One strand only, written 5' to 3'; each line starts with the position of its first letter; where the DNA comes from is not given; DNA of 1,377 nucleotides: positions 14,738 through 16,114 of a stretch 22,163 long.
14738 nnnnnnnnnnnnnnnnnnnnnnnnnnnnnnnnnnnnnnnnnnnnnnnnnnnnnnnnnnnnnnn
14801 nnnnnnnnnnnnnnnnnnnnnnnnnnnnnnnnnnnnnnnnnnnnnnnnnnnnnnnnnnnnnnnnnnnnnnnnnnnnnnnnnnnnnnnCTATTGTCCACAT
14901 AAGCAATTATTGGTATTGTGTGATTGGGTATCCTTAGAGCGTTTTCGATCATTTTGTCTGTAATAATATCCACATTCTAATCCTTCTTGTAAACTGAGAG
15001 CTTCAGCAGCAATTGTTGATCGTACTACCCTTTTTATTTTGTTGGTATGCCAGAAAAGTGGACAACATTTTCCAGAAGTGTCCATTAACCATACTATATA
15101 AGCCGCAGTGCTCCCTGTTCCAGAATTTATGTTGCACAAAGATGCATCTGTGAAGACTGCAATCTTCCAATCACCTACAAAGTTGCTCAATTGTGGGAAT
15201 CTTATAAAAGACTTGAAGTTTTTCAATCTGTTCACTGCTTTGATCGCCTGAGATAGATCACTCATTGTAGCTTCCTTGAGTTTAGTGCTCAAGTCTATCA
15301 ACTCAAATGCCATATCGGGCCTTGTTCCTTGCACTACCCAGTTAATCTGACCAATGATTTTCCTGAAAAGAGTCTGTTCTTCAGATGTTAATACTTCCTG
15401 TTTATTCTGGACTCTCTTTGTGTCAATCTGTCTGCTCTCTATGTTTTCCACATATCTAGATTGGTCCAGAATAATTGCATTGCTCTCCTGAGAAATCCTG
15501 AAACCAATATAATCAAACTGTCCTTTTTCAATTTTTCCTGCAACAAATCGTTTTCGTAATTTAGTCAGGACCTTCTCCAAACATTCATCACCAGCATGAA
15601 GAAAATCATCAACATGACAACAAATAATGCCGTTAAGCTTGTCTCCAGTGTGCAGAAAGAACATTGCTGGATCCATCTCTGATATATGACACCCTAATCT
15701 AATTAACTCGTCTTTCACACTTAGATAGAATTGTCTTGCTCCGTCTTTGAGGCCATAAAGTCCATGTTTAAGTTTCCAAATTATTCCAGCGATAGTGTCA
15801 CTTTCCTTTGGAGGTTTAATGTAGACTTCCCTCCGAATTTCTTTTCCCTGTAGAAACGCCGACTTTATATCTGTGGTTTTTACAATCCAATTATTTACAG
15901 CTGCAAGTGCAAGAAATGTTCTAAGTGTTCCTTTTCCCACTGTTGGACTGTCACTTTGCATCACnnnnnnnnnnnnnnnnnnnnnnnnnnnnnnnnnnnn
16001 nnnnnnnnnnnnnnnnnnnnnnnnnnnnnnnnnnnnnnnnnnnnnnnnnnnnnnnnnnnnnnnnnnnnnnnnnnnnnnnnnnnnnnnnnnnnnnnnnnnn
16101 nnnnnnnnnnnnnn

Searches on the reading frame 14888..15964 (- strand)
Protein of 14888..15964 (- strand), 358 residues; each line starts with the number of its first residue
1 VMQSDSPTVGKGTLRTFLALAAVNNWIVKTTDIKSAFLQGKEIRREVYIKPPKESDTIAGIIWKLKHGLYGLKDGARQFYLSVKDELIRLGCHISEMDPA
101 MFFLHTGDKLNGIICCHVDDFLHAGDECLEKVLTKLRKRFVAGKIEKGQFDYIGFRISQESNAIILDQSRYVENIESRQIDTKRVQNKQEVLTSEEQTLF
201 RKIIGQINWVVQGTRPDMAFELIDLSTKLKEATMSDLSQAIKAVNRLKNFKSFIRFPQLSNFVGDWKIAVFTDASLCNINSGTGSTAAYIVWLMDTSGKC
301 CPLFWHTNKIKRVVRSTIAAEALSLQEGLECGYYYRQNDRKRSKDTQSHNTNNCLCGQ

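Call 17: search_protein_families(library=pfam, proteins=[window:14888-15964:-], max_evalue=0.01)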
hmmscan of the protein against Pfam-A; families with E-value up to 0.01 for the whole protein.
window:14888-15964:- (358 aa): 1 family
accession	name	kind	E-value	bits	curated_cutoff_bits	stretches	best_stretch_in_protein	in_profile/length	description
PF07727.20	RVT_2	-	3.7e-22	79.6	31.6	1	6-175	56-226/244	Reverse transcriptase (RNA-dependent DNA polymerase)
